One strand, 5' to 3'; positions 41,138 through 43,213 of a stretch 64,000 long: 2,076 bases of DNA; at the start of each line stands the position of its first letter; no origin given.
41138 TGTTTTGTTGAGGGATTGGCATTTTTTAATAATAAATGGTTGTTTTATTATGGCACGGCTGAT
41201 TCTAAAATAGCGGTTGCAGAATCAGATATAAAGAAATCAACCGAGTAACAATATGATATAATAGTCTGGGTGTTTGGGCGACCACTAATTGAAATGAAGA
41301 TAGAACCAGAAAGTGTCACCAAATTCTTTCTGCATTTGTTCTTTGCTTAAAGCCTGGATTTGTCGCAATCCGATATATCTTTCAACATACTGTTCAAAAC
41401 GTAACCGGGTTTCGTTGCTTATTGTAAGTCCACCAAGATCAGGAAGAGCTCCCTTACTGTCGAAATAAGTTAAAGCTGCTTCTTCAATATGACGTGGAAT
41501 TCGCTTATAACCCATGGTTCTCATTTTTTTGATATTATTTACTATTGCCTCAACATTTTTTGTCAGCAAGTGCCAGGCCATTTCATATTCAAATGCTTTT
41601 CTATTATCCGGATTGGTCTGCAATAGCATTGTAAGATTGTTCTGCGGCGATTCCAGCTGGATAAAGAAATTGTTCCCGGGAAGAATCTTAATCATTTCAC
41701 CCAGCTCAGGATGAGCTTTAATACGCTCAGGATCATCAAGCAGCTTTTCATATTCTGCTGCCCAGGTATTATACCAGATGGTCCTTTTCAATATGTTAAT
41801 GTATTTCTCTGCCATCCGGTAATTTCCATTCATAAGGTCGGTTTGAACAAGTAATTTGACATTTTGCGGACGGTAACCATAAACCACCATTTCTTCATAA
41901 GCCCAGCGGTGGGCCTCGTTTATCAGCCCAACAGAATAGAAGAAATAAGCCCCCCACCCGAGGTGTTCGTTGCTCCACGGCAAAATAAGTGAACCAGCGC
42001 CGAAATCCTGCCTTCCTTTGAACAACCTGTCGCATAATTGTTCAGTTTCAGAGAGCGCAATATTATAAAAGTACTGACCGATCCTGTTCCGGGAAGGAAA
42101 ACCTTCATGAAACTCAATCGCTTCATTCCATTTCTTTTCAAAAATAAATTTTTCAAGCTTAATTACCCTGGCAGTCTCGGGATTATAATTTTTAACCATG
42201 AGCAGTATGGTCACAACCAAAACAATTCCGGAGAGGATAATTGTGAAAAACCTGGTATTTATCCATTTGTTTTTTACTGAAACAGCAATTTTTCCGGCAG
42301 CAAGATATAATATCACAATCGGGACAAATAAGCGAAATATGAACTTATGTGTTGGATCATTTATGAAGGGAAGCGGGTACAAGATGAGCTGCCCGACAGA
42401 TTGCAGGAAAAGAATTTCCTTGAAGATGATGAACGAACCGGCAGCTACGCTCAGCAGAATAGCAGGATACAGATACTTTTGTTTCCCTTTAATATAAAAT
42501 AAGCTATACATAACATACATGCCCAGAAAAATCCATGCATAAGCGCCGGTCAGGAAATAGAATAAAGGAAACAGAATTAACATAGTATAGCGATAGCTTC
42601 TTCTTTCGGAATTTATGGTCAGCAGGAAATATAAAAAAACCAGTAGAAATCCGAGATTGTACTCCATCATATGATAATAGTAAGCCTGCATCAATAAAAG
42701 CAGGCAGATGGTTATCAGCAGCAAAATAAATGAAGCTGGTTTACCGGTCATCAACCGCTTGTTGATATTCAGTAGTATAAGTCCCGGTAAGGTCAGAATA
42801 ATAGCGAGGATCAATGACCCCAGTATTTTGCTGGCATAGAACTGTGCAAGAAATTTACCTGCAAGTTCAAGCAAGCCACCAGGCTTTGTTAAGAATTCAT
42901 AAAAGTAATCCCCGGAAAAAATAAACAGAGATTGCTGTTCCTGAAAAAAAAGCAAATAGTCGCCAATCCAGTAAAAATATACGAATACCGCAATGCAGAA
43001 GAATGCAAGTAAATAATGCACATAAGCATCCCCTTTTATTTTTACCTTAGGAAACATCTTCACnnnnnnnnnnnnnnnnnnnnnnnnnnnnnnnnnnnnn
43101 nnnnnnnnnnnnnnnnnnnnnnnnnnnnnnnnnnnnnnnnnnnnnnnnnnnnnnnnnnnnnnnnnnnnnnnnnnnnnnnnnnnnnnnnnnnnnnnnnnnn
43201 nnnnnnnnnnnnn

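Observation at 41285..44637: Translationally coupled operon: CXXCH-bearing TolB-like propeller lipoprotein plus giant polytopic membrane protein of unknown function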

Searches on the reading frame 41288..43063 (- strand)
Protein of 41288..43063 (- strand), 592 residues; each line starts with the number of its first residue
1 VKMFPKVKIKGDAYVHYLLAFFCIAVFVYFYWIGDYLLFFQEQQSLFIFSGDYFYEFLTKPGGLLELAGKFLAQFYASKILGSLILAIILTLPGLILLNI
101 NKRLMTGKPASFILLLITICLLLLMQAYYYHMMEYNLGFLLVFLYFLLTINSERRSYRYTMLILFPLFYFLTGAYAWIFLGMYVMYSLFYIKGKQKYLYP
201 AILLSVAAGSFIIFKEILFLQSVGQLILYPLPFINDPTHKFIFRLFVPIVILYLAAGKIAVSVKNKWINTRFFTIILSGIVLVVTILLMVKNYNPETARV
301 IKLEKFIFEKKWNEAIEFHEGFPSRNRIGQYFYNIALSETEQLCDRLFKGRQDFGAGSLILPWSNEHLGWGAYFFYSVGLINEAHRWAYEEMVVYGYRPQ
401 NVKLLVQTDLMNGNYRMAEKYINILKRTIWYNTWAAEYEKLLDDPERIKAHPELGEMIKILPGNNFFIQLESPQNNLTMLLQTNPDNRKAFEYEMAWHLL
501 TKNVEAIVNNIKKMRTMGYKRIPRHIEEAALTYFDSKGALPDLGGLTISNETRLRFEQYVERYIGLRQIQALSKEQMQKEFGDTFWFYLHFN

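Call 3: search_protein_families(library=pfam, proteins=[window:41288-43063:-], max_evalue=1)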
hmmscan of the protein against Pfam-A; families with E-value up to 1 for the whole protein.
window:41288-43063:- (592 aa): 1 family
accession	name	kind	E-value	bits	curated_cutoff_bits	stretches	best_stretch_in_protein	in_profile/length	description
PF19529.4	DUF6057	-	2.8e-135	452.9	29.8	1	18-592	9-569/569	Family of unknown function (DUF6057)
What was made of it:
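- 41285..43063 (-): DUF6057 gene: 590/592-aa polytopic inner-membrane protein. Pfam PF19529 match over the full length, E 2.8e-135 and 452.9 bits against a 29.8-bit cutoff (call 3).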

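Call 4: search_protein_families(library=ncbifam, proteins=[window:41288-43063:-], max_evalue=1)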
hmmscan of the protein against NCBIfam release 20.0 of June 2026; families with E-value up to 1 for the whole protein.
window:41288-43063:- (592 aa): 0 families

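Call 9: find_homologous_proteins(query=window:41288-43063:-)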
Query window:41288-43063:- (592 aa): 617 proteins with E <= 0.001 among 8000 candidates; the best 120 are listed.
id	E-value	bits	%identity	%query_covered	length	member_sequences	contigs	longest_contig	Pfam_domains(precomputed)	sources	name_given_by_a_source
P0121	0.0e+0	1333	100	100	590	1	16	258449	PF19529.5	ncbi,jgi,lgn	-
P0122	0.0e+0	1307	98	100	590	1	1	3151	PF19529.5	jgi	-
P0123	0.0e+0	1237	93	100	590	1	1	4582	PF19529.5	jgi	jgi:hypothetical protein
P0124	5.6e-251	852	65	99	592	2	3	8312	PF19529.5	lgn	-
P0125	5.1e-246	836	63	99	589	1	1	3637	PF19529.5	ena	-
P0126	1.8e-242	824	63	99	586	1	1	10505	PF19529.5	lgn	-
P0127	1.3e-238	812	61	99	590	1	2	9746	PF19529.5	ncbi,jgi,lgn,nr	ncbi:MAG: hypothetical protein HQ522_19415 [Bacteroidetes bacterium]|nr:hypothetical protein [Bacter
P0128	3.0e-237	807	61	99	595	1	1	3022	PF19529.5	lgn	-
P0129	1.3e-236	805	61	99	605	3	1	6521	PF19529.5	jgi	-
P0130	1.2e-233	795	61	99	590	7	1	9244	PF19529.5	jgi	-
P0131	1.4e-233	795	60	99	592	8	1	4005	PF19529.5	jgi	jgi:hypothetical protein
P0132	8.1e-232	789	60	99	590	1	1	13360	PF19529.5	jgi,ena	-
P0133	1.6e-231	788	60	99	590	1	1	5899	PF19529.5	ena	-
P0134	8.4e-231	786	59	99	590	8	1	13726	PF19529.5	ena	-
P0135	3.5e-230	784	61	100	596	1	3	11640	PF19529.5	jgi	jgi:hypothetical protein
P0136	3.5e-230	784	64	94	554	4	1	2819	PF19529.5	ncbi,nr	ncbi:MAG: hypothetical protein HOG79_03280, partial [Prolixibacteraceae bacterium]|nr:hypothetical p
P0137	4.2e-230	784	60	99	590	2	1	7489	PF19529.5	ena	-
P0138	7.2e-230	783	60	100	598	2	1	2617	PF19529.5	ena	-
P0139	1.7e-228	778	59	99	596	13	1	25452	PF19529.5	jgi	jgi:hypothetical protein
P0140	1.3e-226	772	59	100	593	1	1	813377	PF19529.5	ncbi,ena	-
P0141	9.7e-226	769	58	99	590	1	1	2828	PF19529.5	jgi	-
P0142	3.5e-225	767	59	99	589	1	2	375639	PF19529.5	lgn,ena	-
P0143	4.2e-225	767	59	99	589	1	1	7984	PF19529.5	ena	-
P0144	8.7e-225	766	59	97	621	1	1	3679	PF19529.5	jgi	jgi:hypothetical protein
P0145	1.3e-224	765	57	99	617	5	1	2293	PF19529.5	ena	-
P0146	1.9e-224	765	59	98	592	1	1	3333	PF19529.5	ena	-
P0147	4.2e-224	764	59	97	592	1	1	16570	PF19529.5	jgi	jgi:hypothetical protein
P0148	2.9e-223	761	58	99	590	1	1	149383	PF19529.5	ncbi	-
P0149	3.8e-223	761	57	99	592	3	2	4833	PF19529.5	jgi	jgi:hypothetical protein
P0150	3.9e-223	761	58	99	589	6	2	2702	PF19529.5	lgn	-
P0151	7.8e-223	760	59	96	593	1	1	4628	PF19529.5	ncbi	-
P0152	8.1e-223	759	59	97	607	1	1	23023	PF19529.5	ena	-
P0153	9.3e-223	759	59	99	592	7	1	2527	PF19529.5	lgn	-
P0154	5.1e-222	757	58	93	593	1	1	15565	PF19529.5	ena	-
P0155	6.3e-222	757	59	97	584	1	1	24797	PF19529.5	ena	-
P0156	8.6e-221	753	59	99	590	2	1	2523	PF19529.5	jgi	jgi:hypothetical protein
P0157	9.6e-221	753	58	93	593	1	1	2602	PF19529.5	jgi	jgi:hypothetical protein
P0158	1.1e-220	752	56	99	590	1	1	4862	PF19529.5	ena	-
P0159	1.3e-220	752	59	95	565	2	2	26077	PF19529.5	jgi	jgi:hypothetical protein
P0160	1.8e-220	752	56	99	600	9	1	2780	PF19529.5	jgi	jgi:hypothetical protein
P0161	2.5e-220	751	59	95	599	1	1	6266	PF19529.5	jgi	jgi:hypothetical protein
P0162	5.8e-220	750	58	100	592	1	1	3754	PF19529.5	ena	-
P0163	1.3e-219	749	58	97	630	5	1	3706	PF19529.5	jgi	jgi:hypothetical protein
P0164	2.7e-219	748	58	95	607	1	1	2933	PF19529.5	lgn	-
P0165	6.1e-219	747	57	94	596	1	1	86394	PF19529.5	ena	-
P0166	4.3e-218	744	57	97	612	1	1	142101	PF19529.5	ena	-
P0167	5.7e-218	743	56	94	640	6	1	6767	PF19529.5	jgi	-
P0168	6.5e-218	743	56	99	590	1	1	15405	PF19529.5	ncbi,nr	ncbi:MAG: DUF6057 family protein [Bacteroidales bacterium]|nr:DUF6057 family protein [Bacteroidales 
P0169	1.1e-217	743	60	95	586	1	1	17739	PF19529.5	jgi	jgi:uncharacterized membrane protein YhaH (DUF805 family)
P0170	1.1e-217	743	57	99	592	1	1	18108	PF19529.5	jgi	-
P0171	1.3e-217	742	58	95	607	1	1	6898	PF19529.5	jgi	jgi:hypothetical protein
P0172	5.2e-217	740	56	99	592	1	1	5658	PF19529.5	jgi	jgi:hypothetical protein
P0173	7.2e-217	740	58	97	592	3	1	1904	PF19529.5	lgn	-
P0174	8.1e-217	740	58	95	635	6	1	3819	PF19529.5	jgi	-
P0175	1.8e-216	739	58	94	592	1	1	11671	PF19529.5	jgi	jgi:hypothetical protein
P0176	2.5e-216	738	58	97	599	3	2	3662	PF19529.5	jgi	jgi:hypothetical protein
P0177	5.5e-216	737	57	99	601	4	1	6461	PF19529.5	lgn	-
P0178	5.6e-216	737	57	97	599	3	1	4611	PF19529.5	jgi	jgi:hypothetical protein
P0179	1.1e-215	736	54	99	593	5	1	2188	PF19529.5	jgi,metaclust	metaclust:\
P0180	1.7e-215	735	56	99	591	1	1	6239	PF19529.5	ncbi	-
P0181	1.5e-214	732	55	94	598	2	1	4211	PF19529.5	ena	-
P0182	2.0e-214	732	57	95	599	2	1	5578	PF19529.5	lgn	-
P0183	2.5e-214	731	55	99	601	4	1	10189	PF19529.5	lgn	-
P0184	2.6e-214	731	57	97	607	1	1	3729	PF19529.5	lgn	-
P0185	3.4e-214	731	57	99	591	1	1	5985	PF19529.5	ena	-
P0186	6.4e-214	730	55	100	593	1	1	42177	PF19529.5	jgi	-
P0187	6.8e-214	730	55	100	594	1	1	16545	PF19529.5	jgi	jgi:hypothetical protein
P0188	4.2e-213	727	57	97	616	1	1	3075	PF19529.5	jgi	jgi:hypothetical protein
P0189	9.9e-213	726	56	94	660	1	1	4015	PF19529.5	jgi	jgi:hypothetical protein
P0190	1.8e-212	725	56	99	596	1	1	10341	PF19529.5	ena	-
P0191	3.5e-212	724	56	97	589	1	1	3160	PF19529.5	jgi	jgi:hypothetical protein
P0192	5.0e-212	724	57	99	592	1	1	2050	PF19529.5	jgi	jgi:hypothetical protein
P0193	4.3e-211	721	54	99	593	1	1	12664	PF19529.5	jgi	jgi:hypothetical protein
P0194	9.1e-211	720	56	97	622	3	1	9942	PF19529.5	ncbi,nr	ncbi:MAG TPA: hypothetical protein DCZ51_06165 [Bacteroidales bacterium]|nr:hypothetical protein [Ba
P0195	1.6e-210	719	56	94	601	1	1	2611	PF19529.5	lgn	-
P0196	2.1e-210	719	56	97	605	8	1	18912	PF19529.5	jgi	jgi:hypothetical protein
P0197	2.5e-210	718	54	98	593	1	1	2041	PF19529.5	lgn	-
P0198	3.9e-210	718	56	95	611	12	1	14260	PF19529.5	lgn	-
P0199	5.3e-210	717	56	99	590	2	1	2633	PF19529.5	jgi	jgi:hypothetical protein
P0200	1.0e-209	716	55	97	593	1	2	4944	PF19529.5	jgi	-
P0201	1.6e-209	716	55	96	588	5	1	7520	PF19529.5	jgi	-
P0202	4.3e-209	714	55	98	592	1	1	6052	PF19529.5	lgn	-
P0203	8.3e-209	713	53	99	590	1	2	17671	PF19529.5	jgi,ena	-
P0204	1.0e-208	713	54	99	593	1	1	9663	PF19529.5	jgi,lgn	-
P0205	1.2e-208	713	57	96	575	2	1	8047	PF19529.5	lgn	-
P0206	1.4e-208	713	55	93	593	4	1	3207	PF19529.5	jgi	-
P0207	2.2e-208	712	55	97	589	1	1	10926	PF19529.5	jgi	jgi:hypothetical protein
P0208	2.3e-208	712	55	97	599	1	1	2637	PF19529.5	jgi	-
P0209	3.1e-208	711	56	99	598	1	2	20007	PF19529.5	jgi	jgi:Family of unknown function (DUF6057)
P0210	3.9e-208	711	57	97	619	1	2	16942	PF19529.5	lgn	-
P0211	4.9e-208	711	54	99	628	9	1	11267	PF19529.5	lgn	-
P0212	4.9e-208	711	57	95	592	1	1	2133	PF19529.5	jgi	-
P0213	6.1e-208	710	55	98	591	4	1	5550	PF19529.5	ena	-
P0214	8.7e-208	710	53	100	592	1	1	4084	PF19529.5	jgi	-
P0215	1.4e-207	709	55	94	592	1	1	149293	PF19529.5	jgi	jgi:hypothetical protein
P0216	1.5e-207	709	53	98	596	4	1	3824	PF19529.5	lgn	-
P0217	1.6e-207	709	55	99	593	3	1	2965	PF19529.5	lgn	-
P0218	1.9e-207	709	54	98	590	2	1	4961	PF19529.5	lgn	-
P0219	2.6e-207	708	55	100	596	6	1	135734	PF19529.5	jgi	jgi:hypothetical protein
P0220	3.8e-207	708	54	99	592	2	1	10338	PF19529.5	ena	-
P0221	4.7e-207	707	53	100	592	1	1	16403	PF19529.5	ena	-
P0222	7.6e-207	707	55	99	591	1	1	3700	PF19529.5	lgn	-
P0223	1.1e-206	706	54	100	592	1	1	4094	PF19529.5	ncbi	-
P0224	1.5e-206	706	55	99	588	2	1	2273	PF19529.5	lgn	-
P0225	3.4e-206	705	55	97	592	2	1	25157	PF19529.5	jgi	jgi:hypothetical protein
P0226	3.7e-206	704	54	97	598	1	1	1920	PF19529.5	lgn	-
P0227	4.2e-206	704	55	99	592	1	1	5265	PF19529.5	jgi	-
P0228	8.3e-206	703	54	97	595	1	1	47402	PF19529.5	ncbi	-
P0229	8.3e-206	703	57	94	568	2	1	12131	PF19529.5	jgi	jgi:hypothetical protein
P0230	3.0e-205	701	55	97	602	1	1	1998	PF19529.5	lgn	-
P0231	3.4e-205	701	54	99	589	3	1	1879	PF19529.5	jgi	jgi:hypothetical protein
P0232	1.1e-204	700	54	98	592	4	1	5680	PF19529.5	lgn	-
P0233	2.3e-204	699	54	99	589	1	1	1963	PF19529.5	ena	-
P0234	3.0e-204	698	55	97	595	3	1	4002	PF19529.5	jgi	-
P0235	8.4e-204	697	52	100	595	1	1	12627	PF19529.5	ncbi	-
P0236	9.2e-204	697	53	98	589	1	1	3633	PF19529.5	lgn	-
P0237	1.7e-203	696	53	99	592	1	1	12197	PF19529.5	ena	-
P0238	1.7e-203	696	54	98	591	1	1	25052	PF19529.5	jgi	jgi:hypothetical protein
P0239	2.1e-203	695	55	95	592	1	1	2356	PF19529.5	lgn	-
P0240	2.1e-202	692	53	100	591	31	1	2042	PF19529.5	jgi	-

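Call 17: search_solved_structures(query=A2, max_evalue=10)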
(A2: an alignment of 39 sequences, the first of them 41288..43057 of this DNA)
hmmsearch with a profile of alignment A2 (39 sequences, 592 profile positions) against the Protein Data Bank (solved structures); distinct sequences matched with E-value up to 10: 3.
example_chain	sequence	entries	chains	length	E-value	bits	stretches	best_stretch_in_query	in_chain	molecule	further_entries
9ilk_A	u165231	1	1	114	0.52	11.9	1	430-516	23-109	Transcriptional regulator SarA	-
9ill_A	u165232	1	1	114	0.57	11.8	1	430-516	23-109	Transcriptional regulator SarA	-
36qu_e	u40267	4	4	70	0.87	11.2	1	175-228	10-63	V-type proton ATPase subunit e2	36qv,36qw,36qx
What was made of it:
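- On GT-C glycosyltransferase: The PDB profile search gives none (call 17).
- Closest known: Two-gene membrane/periplasm redox pairs. Different: There is no sequence similarity (calls 3, 4, 17).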

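Call 26: predict_structure(alignment_id=A2)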
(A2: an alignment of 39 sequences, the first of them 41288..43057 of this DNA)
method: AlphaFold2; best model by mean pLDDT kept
length: 590 residues; sequences in the alignment: 39
mean_pLDDT: 70.6   pTM: 0.62
mean pLDDT of the five models: 70.6, 70.4, 63.8, 59.4, 56.8
residues with pLDDT >= 90: 39; 70-90: 302; 50-70: 164; < 50: 85
segments of 3 or more residues with pLDDT < 50: 1-9, 39-44, 220-228, 349-394, 460-471
pLDDT, mean of each block of 10 residues (from residue 1): 37 78 87 57 51 71 76 67 87 83 66 84 72 85 88 84 88 87 88 90 88 62 43 67 85 72 57 78 81 67 66 83 61 63 57 39 32 37 38 50 67 76 70 86 76 60 44 61 69 70 86 83 86 87 88 88 68 77 73
secondary structure, 60 per line:
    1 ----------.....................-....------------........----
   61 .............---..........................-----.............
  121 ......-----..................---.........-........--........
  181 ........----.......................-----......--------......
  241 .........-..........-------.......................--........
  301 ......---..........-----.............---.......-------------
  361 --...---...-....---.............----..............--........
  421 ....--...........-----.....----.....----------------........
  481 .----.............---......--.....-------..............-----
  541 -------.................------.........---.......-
elements in order: H11-31 H33-36 H49-56 H61-73 H77-102 H108-126 H132-149 H153-161 H163-170 H173-188 H193-215 H221-226 H235-249 H251-260 H268-290 H293-306 H310-319 H325-337 H341-347 H373-376 H380-392 H397-410 H413-424 H427-437 H443-447 H452-456 H473-481 H486-498 H502-507 H510-514 H522-535 H548-564 H571-579 H583-589
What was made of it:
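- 42188..43057 (-): DUF6057 membrane domain: 9 TM helices, N-terminus in the cytoplasm, with a conserved first periplasmic loop (F45, P59-G60-G61, Q72). AF2 helices in call 26.
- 41288..42187 (-): DUF6057 C-terminal periplasmic alpha-helical (solenoid/TPR-like) domain. All-helical in AF2 (call 26).
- Checked: Membrane protein: 9 predicted TM helices (call 26).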

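Call 30: fold_search(model_id=the predicted structure, library=pdb)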
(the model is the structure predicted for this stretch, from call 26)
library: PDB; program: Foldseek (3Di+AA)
matches with E <= 10: 342; with E <= 0.001: 0
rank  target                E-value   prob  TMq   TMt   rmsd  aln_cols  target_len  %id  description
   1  7woo_C                1.3e-01  0.20  0.11  0.07  26.4       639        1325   12  Cryo-EM structure of the inner ring protomer of the Saccharomyces cerevisiae nuclear pore complex (released 2022-04-13)
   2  6lk8_i                2.0e-01  0.21  0.14  0.13  29.9       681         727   11  Structure of Xenopus laevis Cytoplasmic Ring subunit. (released 2021-07-21)
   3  9kfx_A                2.2e-01  0.44  0.16  0.16  23.6       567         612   11  Crystal structure of synthetic PPR-DYW in complex with target RNA (released 2025-11-12)
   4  6ted_Q                3.1e-01  0.18  0.12  0.09  24.5       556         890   13  Structure of complete, activated transcription complex Pol II-DSIF-PAF-SPT6 uncovers allosteric elongation activation  (released 2020-07-22)
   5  7wkk_E                3.9e-01  0.11  0.10  0.10  25.4       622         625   11  Cryo-EM structure of the IR subunit from X. laevis NPC (released 2022-03-30)
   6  4m57                  4.1e-01  0.16  0.13  0.12  27.2       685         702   12  Crystal structure of the pentatricopeptide repeat protein PPR10 from maize (released 2013-10-30)
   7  6q6g_Y                4.4e-01  0.30  0.16  0.18  21.1       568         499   14  Cryo-EM structure of the APC/C-Cdc20-Cdk2-cyclinA2-Cks2 complex, the D1 box class (released 2019-09-11)
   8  8dth_B                4.9e-01  0.38  0.14  0.12  20.2       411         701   12  Cryo-EM structure of Arabidopsis SPY alternative conformation 2 (released 2023-03-08)
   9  5g04_Y                5.5e-01  0.30  0.17  0.19  21.2       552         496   12  Structure of the human APC-Cdc20-Hsl1 complex (released 2016-05-25)
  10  5w5h_C                5.7e-01  0.23  0.14  0.17  22.5       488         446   12  Human IFIT1 dimer with m7Gppp-AAAA (released 2017-07-19)
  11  7duw_A                6.0e-01  0.09  0.11  0.08  28.4       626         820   12  Cryo-EM structure of the multiple peptide resistance factor (MprF) loaded with two lysyl-phosphatidylglycerol molecule (released 2021-04-21)
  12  7woo_D                6.2e-01  0.11  0.13  0.07  30.6       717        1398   10  Cryo-EM structure of the inner ring protomer of the Saccharomyces cerevisiae nuclear pore complex (released 2022-04-13)
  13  8dth_A                6.7e-01  0.38  0.15  0.12  19.4       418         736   11  Cryo-EM structure of Arabidopsis SPY alternative conformation 2 (released 2023-03-08)
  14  6s7t_A                7.5e-01  0.54  0.25  0.21  24.5       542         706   11  Cryo-EM structure of human oligosaccharyltransferase complex OST-B (released 2019-12-18)
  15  8asv_A                7.5e-01  0.15  0.12  0.07  26.6       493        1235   13  Cryo-EM structure of yeast Elongator complex (released 2022-12-07)
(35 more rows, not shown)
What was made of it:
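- On GT-C glycosyltransferase: The model pLDDT is 70.6 (calls 26, 30).
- The highest-probability Foldseek hit is STT3B (prob 0.54, call 30). The Foldseek E-value is 0.75 and TM-score 0.25, so nothing is significant (call 30).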

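Call 54: search_protein_families(library=pfam, alignment_id=A2, max_evalue=10)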
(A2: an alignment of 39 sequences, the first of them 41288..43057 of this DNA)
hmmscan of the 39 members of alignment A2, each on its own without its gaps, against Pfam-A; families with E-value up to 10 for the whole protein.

A. member 1, window:41288-43057:- (590 aa): 2 families
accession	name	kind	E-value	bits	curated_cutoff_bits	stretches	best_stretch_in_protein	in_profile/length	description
PF19529.4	DUF6057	-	2.8e-135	452.9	29.8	1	16-590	9-569/569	Family of unknown function (DUF6057)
PF23417.1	STING_TM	-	3.3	8.6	28.1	1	402-433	22-52/109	STING transmembrane domain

B. families by the number of members that match (of 39 scanned): 19 families
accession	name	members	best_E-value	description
PF19529.4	DUF6057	39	2.9e-137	Family of unknown function (DUF6057)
PF25060.1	ARM_TT21_2nd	2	0.021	Tetratricopeptide repeat protein 21 second ARM domain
PF17212.9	Tube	1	0.049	Tail tubular protein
PF06163.17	DUF977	1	0.071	Bacterial protein of unknown function (DUF977)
PF09477.16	Type_III_YscG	1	0.11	Bacterial type III secretion system chaperone protein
PF13781.11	DoxX_3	1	0.12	DoxX-like family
PF17091.10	Inovirus_G7P_1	1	0.12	Inovirus G7P protein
PF06197.19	DUF998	1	0.19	Protein of unknown function (DUF998)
PF02699.20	YajC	1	0.23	Preprotein translocase subunit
PF08779.16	bCoV_NS7A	1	0.23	Betacoronavirus NS7A protein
PF01350.22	Flavi_NS4A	1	0.23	Flavivirus non-structural protein NS4A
PF10199.14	Adaptin_binding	1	0.24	Alpha and gamma adaptin binding protein p34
PF05858.17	BIV_Env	1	0.28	Bovine immunodeficiency virus surface protein (SU)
PF04995.19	CcmD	1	2.3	Heme exporter protein D (CcmD)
PF23417.1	STING_TM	1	3.3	STING transmembrane domain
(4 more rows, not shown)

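Call 92: search_protein_families(library=padloc, proteins=[window:41288-43057:-], max_evalue=0.01)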
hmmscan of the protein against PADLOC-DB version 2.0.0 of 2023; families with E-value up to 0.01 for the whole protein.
window:41288-43057:- (590 aa): 0 families
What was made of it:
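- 41285..43063 (-): There is no NCBIfam, PDB or PADLOC match (calls 4, 17, 92).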
